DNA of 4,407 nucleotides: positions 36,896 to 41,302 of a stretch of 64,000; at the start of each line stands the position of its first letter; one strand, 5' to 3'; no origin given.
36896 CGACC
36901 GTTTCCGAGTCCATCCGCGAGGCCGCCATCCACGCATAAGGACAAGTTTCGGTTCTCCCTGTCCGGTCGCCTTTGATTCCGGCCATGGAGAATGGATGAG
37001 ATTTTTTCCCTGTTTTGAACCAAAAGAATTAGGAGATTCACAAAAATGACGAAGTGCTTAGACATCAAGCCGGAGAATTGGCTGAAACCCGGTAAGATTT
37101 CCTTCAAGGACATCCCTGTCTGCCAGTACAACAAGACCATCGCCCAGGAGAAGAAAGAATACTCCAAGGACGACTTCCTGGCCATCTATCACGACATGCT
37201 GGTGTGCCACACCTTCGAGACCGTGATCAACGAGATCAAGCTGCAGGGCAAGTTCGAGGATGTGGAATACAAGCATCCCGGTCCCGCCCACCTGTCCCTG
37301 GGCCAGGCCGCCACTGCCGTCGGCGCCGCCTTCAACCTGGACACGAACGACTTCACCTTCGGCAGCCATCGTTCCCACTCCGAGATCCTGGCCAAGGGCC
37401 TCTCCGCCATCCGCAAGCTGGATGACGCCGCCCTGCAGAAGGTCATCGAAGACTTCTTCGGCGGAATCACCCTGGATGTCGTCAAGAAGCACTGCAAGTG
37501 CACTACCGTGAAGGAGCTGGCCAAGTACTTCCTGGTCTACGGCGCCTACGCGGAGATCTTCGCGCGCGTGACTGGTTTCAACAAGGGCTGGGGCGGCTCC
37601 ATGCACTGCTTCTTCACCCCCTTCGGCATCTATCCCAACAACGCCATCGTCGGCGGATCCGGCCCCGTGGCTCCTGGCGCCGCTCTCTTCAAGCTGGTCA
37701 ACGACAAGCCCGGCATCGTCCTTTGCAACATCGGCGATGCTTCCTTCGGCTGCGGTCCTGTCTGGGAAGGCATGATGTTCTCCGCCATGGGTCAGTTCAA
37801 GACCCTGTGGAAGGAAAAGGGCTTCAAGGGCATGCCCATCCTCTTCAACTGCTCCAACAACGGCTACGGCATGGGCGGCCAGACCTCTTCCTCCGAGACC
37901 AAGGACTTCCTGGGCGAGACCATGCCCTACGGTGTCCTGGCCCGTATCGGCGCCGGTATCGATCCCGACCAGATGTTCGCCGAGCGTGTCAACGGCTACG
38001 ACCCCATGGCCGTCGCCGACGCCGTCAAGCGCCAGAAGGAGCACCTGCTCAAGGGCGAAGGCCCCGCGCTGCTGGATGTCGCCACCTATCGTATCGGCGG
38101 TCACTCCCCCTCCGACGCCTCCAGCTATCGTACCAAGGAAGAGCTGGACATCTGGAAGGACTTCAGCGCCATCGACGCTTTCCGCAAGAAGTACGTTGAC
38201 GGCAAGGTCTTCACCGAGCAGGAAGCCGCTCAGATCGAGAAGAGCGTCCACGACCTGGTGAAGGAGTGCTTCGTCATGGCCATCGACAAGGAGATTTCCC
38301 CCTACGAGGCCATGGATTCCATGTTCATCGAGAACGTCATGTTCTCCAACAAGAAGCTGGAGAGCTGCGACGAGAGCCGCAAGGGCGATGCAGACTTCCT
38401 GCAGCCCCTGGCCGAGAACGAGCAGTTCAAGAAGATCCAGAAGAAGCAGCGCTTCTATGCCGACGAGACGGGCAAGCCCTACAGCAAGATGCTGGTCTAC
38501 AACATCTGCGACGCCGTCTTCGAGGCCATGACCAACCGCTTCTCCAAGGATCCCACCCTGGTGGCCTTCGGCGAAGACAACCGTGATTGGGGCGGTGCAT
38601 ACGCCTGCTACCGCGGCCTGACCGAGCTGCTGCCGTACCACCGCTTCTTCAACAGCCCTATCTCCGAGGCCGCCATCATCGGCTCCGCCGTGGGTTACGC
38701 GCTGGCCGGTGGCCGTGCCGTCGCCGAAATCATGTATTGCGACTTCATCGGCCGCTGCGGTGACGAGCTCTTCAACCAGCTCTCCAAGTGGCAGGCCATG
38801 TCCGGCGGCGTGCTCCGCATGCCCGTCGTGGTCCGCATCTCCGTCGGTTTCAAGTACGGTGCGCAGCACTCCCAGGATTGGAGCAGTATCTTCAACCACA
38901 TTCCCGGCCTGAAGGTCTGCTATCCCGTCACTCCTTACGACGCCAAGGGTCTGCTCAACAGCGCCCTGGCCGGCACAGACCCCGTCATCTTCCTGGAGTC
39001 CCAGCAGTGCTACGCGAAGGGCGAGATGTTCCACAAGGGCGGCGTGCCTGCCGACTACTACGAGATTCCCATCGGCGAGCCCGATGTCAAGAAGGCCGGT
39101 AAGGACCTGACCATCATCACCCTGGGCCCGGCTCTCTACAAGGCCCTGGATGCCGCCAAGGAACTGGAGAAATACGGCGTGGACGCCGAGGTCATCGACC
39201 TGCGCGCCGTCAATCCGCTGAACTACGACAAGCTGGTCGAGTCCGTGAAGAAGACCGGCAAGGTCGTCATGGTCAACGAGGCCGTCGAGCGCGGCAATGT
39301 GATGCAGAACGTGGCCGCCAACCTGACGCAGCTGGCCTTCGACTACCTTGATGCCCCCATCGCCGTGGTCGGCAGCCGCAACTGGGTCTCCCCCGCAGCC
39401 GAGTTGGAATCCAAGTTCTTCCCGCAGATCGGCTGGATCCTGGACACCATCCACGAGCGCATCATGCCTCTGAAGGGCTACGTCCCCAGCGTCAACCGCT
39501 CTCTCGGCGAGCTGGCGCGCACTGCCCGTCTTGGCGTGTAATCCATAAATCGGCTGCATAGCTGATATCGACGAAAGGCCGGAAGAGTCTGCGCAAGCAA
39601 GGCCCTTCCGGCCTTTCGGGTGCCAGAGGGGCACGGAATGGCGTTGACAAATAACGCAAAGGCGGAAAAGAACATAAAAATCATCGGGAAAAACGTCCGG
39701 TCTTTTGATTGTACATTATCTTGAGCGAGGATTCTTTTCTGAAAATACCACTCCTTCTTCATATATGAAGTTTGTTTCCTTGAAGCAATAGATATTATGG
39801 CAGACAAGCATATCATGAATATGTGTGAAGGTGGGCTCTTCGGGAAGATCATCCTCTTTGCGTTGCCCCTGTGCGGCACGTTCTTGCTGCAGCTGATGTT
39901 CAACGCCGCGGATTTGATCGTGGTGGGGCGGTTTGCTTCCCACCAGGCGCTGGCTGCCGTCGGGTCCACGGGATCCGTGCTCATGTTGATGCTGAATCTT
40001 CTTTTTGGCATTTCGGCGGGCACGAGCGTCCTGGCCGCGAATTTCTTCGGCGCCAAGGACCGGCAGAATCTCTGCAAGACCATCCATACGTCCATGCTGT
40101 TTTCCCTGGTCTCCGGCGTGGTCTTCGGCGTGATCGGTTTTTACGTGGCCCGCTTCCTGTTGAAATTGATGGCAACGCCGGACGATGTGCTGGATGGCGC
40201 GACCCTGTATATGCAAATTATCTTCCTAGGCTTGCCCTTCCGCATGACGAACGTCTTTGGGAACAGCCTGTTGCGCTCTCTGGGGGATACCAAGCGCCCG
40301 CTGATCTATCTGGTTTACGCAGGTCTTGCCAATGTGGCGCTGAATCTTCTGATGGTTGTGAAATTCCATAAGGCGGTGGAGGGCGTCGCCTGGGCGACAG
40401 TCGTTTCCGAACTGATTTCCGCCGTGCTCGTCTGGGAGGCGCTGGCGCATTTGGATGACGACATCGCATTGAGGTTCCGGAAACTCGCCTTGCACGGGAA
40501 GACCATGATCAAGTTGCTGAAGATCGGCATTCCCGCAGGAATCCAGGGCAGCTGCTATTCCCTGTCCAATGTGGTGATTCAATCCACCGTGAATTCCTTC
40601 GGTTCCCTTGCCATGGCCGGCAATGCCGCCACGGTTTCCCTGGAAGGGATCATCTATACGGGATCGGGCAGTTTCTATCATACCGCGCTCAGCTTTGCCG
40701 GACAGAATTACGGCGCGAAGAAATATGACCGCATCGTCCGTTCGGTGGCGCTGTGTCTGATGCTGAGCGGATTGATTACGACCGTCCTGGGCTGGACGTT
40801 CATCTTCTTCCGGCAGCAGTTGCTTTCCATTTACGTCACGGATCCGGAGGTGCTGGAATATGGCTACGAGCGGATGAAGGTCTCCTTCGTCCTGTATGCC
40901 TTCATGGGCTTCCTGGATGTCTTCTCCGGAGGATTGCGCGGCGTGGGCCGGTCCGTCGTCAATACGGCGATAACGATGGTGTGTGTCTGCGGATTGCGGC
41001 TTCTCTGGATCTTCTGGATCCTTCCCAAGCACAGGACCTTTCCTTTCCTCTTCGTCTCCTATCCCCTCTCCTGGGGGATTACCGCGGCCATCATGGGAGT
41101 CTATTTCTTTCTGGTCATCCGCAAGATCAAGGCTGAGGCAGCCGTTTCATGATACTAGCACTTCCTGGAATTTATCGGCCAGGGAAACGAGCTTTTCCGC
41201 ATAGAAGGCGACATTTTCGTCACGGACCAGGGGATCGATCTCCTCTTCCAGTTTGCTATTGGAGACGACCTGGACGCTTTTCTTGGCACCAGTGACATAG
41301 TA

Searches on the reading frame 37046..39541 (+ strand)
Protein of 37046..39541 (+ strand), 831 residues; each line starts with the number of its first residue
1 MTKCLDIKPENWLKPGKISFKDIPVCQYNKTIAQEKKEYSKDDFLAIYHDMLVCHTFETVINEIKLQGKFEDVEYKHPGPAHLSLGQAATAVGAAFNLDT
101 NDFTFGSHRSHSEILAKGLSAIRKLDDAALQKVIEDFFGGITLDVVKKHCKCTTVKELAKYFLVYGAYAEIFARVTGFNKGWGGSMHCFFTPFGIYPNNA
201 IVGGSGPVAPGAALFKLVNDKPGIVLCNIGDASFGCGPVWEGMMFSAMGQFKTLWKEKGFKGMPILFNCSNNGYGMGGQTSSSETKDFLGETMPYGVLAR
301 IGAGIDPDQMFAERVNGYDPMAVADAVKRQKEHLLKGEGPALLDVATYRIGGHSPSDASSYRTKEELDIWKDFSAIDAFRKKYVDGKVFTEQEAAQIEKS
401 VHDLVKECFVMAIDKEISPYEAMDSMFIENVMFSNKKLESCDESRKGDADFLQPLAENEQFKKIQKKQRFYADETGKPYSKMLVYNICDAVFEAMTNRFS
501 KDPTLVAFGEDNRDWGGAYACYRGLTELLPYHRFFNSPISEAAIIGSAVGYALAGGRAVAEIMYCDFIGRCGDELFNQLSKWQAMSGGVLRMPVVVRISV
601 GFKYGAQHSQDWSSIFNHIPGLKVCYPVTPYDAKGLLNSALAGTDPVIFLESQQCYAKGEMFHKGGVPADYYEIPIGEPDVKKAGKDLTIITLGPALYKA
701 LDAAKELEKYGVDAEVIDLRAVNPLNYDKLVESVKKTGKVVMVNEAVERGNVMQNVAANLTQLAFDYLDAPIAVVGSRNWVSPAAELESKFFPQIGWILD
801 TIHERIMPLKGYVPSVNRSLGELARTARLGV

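Call 20: search_protein_families(library=pfam, proteins=[window:37046-39541:+], max_evalue=0.001)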
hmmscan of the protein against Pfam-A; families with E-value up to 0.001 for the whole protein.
window:37046-39541:+ (831 aa): 3 families
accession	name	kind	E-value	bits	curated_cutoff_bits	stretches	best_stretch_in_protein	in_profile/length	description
PF00676.26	E1_dh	-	4.4e-42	144.5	22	2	168-416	66-295/300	Dehydrogenase E1 component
PF02779.29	Transket_pyr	-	2.3e-31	109.2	27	1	489-656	7-172/174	Transketolase, pyrimidine binding domain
PF02780.25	Transketolase_C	-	1.3e-28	99.8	25.9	1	680-794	4-120/124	Transketolase, C-terminal domain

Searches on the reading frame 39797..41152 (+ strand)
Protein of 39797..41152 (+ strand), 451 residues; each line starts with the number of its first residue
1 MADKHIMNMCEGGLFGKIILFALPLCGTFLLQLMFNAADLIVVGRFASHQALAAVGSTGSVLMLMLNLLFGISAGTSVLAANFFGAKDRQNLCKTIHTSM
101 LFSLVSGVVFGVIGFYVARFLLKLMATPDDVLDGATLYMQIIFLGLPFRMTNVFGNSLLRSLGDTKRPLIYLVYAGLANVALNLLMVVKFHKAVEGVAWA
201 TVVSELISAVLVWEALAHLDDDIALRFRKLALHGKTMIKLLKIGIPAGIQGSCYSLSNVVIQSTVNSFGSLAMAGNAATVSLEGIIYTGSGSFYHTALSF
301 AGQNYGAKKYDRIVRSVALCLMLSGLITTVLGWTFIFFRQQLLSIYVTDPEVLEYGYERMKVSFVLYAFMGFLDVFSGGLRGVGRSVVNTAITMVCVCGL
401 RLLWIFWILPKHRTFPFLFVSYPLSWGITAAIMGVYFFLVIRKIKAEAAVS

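Call 19: search_protein_families(library=pfam, proteins=[window:39797-41152:+], max_evalue=0.001)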
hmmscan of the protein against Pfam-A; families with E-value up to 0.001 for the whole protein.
window:39797-41152:+ (451 aa): 1 family
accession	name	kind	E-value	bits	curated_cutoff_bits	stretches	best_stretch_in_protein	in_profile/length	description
PF01554.23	MatE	-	1.6e-53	181.2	24.9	2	24-184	1-160/161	MatE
